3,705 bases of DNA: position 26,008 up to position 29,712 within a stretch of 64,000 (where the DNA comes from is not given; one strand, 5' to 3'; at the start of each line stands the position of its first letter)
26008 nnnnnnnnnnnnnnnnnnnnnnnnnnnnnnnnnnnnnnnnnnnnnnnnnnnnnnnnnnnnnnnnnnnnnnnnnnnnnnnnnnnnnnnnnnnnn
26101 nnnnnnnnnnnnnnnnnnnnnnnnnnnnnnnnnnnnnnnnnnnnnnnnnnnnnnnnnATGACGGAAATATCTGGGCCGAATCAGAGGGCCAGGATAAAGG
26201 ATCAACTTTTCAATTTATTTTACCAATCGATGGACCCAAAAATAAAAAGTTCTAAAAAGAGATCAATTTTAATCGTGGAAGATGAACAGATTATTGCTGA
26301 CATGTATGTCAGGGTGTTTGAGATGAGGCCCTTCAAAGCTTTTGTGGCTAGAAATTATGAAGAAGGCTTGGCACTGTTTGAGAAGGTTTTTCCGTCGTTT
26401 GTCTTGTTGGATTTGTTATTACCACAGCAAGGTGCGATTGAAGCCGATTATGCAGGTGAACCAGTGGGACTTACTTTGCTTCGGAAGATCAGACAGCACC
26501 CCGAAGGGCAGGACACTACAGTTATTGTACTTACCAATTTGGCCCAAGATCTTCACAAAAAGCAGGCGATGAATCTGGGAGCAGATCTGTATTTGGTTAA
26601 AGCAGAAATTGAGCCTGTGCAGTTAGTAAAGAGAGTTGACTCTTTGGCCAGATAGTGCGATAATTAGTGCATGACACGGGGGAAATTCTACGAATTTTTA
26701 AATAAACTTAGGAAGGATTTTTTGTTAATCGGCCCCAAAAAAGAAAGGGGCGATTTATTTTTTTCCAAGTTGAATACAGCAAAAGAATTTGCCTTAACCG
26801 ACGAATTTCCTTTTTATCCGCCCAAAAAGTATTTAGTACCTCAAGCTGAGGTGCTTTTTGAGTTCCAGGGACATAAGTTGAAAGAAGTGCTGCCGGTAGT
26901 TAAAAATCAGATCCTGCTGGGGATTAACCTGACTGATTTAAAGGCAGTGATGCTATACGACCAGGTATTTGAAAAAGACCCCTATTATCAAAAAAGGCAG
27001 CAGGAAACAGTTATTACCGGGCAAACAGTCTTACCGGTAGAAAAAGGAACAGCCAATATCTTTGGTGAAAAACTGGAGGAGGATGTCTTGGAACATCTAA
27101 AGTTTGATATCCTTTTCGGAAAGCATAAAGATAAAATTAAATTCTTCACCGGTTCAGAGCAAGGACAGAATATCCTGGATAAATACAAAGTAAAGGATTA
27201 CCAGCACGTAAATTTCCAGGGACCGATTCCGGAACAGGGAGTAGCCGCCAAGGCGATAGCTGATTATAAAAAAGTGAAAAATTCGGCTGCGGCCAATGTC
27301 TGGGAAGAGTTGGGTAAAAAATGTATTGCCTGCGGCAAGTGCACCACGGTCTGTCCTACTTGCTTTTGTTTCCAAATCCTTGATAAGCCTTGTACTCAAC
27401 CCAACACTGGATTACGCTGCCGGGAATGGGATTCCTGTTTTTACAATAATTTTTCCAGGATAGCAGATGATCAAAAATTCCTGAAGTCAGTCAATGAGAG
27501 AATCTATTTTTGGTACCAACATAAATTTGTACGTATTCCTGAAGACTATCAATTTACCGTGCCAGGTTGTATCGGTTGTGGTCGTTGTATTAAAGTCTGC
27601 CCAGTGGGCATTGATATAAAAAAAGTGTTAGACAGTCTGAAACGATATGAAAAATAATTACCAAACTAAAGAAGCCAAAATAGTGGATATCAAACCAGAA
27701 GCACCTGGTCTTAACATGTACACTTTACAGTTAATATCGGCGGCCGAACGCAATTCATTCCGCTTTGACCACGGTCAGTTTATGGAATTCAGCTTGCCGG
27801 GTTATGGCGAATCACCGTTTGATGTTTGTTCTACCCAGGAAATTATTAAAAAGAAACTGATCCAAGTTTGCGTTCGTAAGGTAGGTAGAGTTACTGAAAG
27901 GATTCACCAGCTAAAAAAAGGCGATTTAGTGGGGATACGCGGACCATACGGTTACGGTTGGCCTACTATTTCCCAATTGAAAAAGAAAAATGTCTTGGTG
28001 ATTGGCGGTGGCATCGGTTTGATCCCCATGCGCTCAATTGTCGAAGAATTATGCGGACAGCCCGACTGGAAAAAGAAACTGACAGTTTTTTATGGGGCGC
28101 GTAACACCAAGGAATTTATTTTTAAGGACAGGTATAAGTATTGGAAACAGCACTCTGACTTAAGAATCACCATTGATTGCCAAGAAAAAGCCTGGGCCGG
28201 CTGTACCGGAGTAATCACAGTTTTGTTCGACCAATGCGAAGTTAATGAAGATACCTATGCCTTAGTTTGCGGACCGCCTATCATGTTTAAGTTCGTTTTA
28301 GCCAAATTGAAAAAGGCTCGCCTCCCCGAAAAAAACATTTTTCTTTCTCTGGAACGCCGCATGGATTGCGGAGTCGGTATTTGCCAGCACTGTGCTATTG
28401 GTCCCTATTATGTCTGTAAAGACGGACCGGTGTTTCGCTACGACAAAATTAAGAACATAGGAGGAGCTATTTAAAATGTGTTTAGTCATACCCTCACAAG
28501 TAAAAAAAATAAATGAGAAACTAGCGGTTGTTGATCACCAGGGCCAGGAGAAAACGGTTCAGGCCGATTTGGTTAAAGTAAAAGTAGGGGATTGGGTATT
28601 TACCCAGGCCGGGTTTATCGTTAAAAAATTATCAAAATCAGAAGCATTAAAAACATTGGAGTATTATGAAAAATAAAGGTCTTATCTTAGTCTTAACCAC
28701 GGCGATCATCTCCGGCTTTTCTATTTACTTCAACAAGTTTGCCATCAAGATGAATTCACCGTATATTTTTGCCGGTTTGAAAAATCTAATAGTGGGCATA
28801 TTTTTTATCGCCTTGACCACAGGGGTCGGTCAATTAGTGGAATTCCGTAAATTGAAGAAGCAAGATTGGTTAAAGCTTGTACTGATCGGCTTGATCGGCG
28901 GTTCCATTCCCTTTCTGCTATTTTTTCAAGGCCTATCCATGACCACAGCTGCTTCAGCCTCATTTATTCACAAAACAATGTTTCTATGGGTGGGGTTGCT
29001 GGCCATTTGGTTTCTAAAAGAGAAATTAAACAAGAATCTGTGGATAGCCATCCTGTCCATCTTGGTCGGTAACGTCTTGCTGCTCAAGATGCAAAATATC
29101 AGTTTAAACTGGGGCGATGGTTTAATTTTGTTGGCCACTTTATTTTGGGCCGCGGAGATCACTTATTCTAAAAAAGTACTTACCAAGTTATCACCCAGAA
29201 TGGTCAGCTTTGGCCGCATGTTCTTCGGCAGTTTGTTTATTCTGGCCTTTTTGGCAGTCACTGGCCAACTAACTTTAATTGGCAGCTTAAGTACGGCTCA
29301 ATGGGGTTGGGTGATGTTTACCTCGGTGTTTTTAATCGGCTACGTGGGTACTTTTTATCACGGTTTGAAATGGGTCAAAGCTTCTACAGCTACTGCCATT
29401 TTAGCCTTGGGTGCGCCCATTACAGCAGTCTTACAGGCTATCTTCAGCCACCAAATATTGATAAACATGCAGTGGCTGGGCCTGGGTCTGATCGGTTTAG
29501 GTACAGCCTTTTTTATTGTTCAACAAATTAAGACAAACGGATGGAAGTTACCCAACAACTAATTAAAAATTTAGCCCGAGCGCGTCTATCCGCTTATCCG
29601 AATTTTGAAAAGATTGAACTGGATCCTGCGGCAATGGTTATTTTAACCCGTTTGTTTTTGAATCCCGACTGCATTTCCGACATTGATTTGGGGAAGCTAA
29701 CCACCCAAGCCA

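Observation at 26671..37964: Group-3b-like [NiFe] hydrogenase operon interrupted twice, once by a transporter and once by a four-gene surface-protein cassette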

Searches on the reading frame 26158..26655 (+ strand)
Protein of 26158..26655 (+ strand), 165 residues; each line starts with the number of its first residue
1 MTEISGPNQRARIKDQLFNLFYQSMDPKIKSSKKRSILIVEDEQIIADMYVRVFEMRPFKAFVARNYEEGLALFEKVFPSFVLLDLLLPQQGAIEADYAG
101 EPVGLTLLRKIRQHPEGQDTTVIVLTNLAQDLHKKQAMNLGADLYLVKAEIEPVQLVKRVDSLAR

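Call 3: search_protein_families(library=pfam, proteins=[window:26158-26655:+], max_evalue=0.01)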
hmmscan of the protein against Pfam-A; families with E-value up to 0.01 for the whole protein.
window:26158-26655:+ (165 aa): 1 family
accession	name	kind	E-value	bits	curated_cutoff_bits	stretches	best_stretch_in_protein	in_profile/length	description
PF00072.30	Response_reg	-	5.5e-15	55.9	30.2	1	37-160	1-110/111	Response regulator receiver domain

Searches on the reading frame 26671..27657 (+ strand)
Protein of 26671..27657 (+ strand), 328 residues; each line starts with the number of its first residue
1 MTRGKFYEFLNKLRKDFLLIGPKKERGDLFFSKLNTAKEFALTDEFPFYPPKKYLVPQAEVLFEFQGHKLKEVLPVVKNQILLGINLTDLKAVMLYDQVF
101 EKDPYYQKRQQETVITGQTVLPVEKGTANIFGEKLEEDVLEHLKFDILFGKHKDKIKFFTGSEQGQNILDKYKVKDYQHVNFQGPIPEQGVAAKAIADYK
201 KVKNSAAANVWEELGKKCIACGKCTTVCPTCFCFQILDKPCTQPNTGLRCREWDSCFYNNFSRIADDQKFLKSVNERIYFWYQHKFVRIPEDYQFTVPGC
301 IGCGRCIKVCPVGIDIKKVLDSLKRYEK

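Call 3: search_protein_families(library=pfam, proteins=[window:26671-27657:+], max_evalue=0.01)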
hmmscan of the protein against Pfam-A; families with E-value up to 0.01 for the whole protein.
window:26671-27657:+ (328 aa): 15 families
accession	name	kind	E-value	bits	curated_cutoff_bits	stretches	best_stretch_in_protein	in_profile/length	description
PF17179.9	Fer4_22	-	1.2e-27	97.1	27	1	217-314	1-95/95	4Fe-4S dicluster domain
PF13187.11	Fer4_9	-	8.5e-09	35.7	27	2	300-316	2-18/52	4Fe-4S dicluster domain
PF13746.11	Fer4_18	-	6.7e-08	33.2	27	1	297-320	58-81/114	4Fe-4S dicluster domain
PF13484.11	Fer4_16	-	7.3e-08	33.5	30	1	300-313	2-15/66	4Fe-4S double cluster binding domain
PF00037.32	Fer4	-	2.5e-07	30.7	21.1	2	300-313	8-21/24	4Fe-4S binding domain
PF12797.12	Fer4_2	-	5.5e-07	29.6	24.5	2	217-230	9-22/22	4Fe-4S binding domain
PF25160.1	LdpA_Fe-S-bd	-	7e-07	29.4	27.6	1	299-313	27-41/49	LdpA Fe-S cluster-binding domain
PF14697.11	Fer4_21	-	9.8e-07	29.3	35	2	299-312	40-53/59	4Fe-4S dicluster domain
PF13534.11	Fer4_17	-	1.5e-06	29.1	22.2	1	208-230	39-58/61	4Fe-4S dicluster domain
PF13183.11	Fer4_8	-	5.9e-06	27.2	27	2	216-314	3-68/68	4Fe-4S dicluster domain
PF12798.12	Fer4_3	-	1.1e-05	26.3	27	1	300-314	1-15/15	4Fe-4S binding domain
PF12837.12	Fer4_6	-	1.1e-05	25.6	25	1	300-313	9-22/24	4Fe-4S binding domain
PF12838.12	Fer4_7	-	1.9e-05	25.5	27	1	217-314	1-52/52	4Fe-4S dicluster domain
PF13237.11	Fer4_10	-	2.2e-05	24.7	25.5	1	299-312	8-21/53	4Fe-4S dicluster domain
PF12800.12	Fer4_4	-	0.00049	20.7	24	1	300-313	4-17/17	4Fe-4S binding domain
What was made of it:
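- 26671..27657 (+): Hydrogenase beta subunit (AsrA-like, 4Fe-4S). Fer4_22 1.2e-27 (call 3).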

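Call 8: search_protein_families(library=ncbifam, proteins=[window:26671-27657:+], max_evalue=0.01)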
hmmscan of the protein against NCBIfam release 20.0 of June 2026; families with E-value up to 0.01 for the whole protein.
window:26671-27657:+ (328 aa): 41 families (the best 25 are shown)
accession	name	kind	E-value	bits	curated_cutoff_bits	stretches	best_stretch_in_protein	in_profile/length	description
NF040829.1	sulfhyd_ShyB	equivalog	4.7e-35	121.2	690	1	5-324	10-330/334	NAD(P)-dependent hydrogenase/sulfhydrogenase 2 subunit beta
NF040833.1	sulfhyd_HydB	equivalog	7.8e-33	113.8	750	1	4-321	9-333/367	NADPH-dependent hydrogenase/sulfhydrogenase 1 subunit beta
TIGR02910.1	sulfite_red_A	equivalog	9.5e-32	110.5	323.15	1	1-324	5-327/334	anaerobic sulfite reductase subunit AsrA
NF038196.1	ferrodoxin_EFR1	subfamily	9.9e-07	29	75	1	265-313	152-199/242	EFR1 family ferrodoxin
TIGR02936.1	fdxN_nitrog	equivalog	7.2e-06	26.1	80.55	1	299-312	22-35/91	ferredoxin III, nif-specific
TIGR02745.1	ccoG_rdxA_fixG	equivalog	7.7e-06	25.1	316.7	1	296-318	229-251/435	cytochrome c oxidase accessory protein CcoG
TIGR02176.1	pyruv_ox_red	equivalog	1.1e-05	23.6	911.35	1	166-236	636-703/1167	pyruvate:ferredoxin (flavodoxin) oxidoreductase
NF009053.0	PRK12387.1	subfamily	1.8e-05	24.6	204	0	202-231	59-88/180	formate hydrogenlyase complex iron-sulfur subunit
TIGR02512.1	FeFe_hydrog_A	subfamily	2.2e-05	23.5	405.95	0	291-313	43-65/375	[FeFe] hydrogenase, group A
NF006221.0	PRK08348.1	subfamily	5e-05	23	124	1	287-314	29-60/136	NADH-plastoquinone oxidoreductase subunit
NF040864.1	HgcB_ferredoxin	equivalog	6.4e-05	22.7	99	0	298-314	14-30/93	mercury methylation ferredoxin HgcB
NF004898.0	PRK06259.1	equivalog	6.7e-05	21.7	385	0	284-318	172-207/488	fumarate reductase (CoM/CoB) subunit TfrB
NF006076.0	PRK08222.1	equivalog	7.2e-05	22.7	270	0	206-230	63-87/181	hydrogenase 4 subunit H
NF040763.1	FeFe_hydrog_A6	exception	9e-05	21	765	0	292-314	182-204/571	NADH-dependent [FeFe] hydrogenase, group A6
TIGR01971.1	NuoI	subfamily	0.00011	21.7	113.05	0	289-313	72-96/121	NADH-quinone oxidoreductase, chain I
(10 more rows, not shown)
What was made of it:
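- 26671..27657 (+): NCBIfam ShyB 4.7e-35 and HydB 7.8e-33, both far below the equivalog cut-offs (call 8).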

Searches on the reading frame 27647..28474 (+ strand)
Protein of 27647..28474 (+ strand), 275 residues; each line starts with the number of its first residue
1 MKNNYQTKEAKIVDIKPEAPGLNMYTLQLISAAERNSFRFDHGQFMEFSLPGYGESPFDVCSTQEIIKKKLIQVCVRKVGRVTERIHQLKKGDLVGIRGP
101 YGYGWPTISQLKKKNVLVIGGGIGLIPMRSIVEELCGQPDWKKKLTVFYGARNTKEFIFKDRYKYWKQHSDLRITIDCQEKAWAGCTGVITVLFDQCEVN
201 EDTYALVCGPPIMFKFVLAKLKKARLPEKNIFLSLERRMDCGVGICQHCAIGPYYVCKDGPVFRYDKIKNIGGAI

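Call 3: search_protein_families(library=pfam, proteins=[window:27647-28474:+], max_evalue=0.01)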
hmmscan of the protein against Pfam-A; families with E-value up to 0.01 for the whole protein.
window:27647-28474:+ (275 aa): 3 families
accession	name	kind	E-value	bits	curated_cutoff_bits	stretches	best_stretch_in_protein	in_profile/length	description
PF00175.26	NAD_binding_1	-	2.4e-14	54.4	22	1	119-217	2-107/109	Oxidoreductase NAD-binding domain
PF10418.14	DHODB_Fe-S_bind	-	8.7e-11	41.8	23.9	1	236-268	1-40/41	Iron-sulfur cluster binding domain of dihydroorotate dehydrogenase B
PF08030.17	NAD_binding_6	-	0.0057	17.2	22.2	0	114-153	2-45/156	Ferric reductase NAD binding domain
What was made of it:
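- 27647..28474 (+): Hydrogenase gamma subunit (FAD/NAD(P)-binding with a 2Fe-2S site). Overlaps beta by 11 nt. NAD_binding_1 and DHODB_Fe-S_bind (call 3).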

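Call 8: search_protein_families(library=ncbifam, proteins=[window:27647-28474:+], max_evalue=0.01)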
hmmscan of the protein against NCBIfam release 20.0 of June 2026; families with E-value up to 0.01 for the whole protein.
window:27647-28474:+ (275 aa): 24 families
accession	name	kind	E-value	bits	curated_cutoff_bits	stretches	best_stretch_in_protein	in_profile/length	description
NF006220.0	PRK08345.1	subfamily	5.5e-66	222.8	395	1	2-274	5-293/294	cytochrome-c3 hydrogenase subunit gamma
NF040830.1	sulfhyd_ShyC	equivalog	2.1e-60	204.3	600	1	3-268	2-281/288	NAD(P)-dependent hydrogenase/sulfhydrogenase 2 subunit gamma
TIGR02911.1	sulfite_red_B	equivalog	2.2e-58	197.4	288.6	1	38-270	29-258/261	anaerobic sulfite reductase subunit AsrB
NF000796.0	PRK00054.1-1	equivalog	3.7e-50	170.5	224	1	36-270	25-237/254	dihydroorotate dehydrogenase electron transfer subunit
NF040835.1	sulfhyd_HydG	equivalog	3.5e-45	154.5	650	1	5-271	15-287/292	NADPH-dependent hydrogenase/sulfhydrogenase 1 subunit gamma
NF000798.0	PRK00054.1-3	equivalog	1.2e-28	100.4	219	1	61-267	52-241/244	dihydroorotate dehydrogenase electron transfer subunit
NF000799.0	PRK00054.1-4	equivalog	1.4e-23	83.2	314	1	57-267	54-255/258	dihydroorotate dehydrogenase electron transfer subunit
NF000797.0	PRK00054.1-2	equivalog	1.6e-20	73.4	270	1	41-267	43-264/267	dihydroorotate dehydrogenase electron transfer subunit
NF009414.0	PRK12778.1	equivalog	1e-18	67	1103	1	43-268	31-248/752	bifunctional dihydroorotate dehydrogenase B NAD binding subunit/NADPH-dependent glutamate synthase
TIGR01941.1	nqrF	equivalog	1e-17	64.2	295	1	78-233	238-400/405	NADH:ubiquinone reductase (Na(+)-transporting) subunit F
NF004862.0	PRK06222.1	subfamily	1.4e-17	64.1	220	1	39-267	27-247/281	sulfide/dihydroorotate dehydrogenase-like FAD/NAD-binding protein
NF004470.0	PRK05802.1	equivalog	9.2e-16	57.7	313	1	51-250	110-302/330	sulfide/dihydroorotate dehydrogenase-like FAD/NAD-binding protein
NF045803.1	MethMoxFADbindMmoC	equivalog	8.7e-15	54.3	500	1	9-233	108-337/343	aromatic/alkene monooxygenase hydroxylase FAD-binding subunit MmoC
NF040810.1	BenC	equivalog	1.8e-14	53.7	430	1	4-232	101-326/333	benzoate 1,2-dioxygenase electron transfer component BenC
NF005963.0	PRK08051.1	equivalog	5.4e-12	45.5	230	1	24-232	18-226/233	NAD(P)H-flavin reductase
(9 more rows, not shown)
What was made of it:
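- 27647..28474 (+): PRK08345 5.5e-66 and ShyC 2.1e-60 (call 8).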

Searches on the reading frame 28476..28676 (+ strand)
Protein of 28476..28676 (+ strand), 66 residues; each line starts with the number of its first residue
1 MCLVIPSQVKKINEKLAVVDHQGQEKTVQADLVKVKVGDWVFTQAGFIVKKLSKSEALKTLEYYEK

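Call 3: search_protein_families(library=pfam, proteins=[window:28476-28676:+], max_evalue=0.01)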
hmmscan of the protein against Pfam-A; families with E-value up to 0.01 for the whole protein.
window:28476-28676:+ (66 aa): 1 family
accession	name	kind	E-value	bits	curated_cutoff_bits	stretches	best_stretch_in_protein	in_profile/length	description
PF01455.23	HupF_HypC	-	5.2e-20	71.8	28.5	1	1-63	1-64/65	HupF/HypC family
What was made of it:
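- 28476..28676 (+): HypC chaperone, 66 aa, starting Met-Cys. HupF_HypC 5.2e-20, 71.8 bits against a cut-off of 28.5 (call 3).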

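Call 8: search_protein_families(library=ncbifam, proteins=[window:28476-28676:+], max_evalue=0.01)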
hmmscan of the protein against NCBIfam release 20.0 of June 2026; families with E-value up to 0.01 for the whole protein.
window:28476-28676:+ (66 aa): 4 families
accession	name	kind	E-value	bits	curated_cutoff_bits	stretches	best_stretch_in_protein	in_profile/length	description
TIGR00074.1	hypC_hupF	subfamily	2.4e-15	56.1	48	1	1-65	1-66/80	HypC/HybG/HupF family hydrogenase formation chaperone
NF007712.0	PRK10409.1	equivalog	2e-07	31.2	136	1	1-63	1-70/90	HypC/HybG/HupF family hydrogenase formation chaperone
NF007721.0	PRK10413.1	equivalog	0.00053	19.9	115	1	1-62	1-70/87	hydrogenase maturation factor HybG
TIGR02704.1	carboxysome_B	equivalog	0.0039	17.6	88.9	1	14-47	22-55/80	carboxysome peptide B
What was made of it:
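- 28476..28676 (+): TIGR00074 56.1 bits against a cut-off of 48 (call 8).
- On HypC/HupF chaperone (gene at 28476-28676): Scores exceed the Pfam and TIGR00074 cut-offs (calls 3, 8).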

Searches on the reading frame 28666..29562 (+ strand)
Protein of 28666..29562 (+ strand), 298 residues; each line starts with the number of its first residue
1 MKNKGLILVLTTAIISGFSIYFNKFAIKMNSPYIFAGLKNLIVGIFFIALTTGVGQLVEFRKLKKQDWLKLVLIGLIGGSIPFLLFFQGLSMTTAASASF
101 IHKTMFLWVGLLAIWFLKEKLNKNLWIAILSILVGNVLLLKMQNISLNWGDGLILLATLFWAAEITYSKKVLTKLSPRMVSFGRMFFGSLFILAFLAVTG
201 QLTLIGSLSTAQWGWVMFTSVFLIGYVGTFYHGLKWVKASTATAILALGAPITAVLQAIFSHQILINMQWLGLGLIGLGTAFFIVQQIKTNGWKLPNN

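Call 3: search_protein_families(library=pfam, proteins=[window:28666-29562:+], max_evalue=0.01)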
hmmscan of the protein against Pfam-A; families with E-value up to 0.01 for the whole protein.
window:28666-29562:+ (298 aa): 1 family
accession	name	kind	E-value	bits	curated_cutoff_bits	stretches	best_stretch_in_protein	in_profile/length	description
PF00892.27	EamA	-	3.6e-40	137.8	28.2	2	4-140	2-134/135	EamA-like transporter family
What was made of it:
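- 28666..29562 (+): EamA/DMT-family transporter, a conserved member of the CPR cluster. EamA 3.6e-40 (call 3).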

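Call 8: search_protein_families(library=ncbifam, proteins=[window:28666-29562:+], max_evalue=0.01)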
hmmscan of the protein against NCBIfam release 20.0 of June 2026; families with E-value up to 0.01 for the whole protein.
window:28666-29562:+ (298 aa): 1 family
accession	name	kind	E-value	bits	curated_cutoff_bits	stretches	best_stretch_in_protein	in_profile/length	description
TIGR00950.1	2A78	equivalog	7.9e-21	74.6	230.2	1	17-276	2-259/264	carboxylate/amino acid/amine transporter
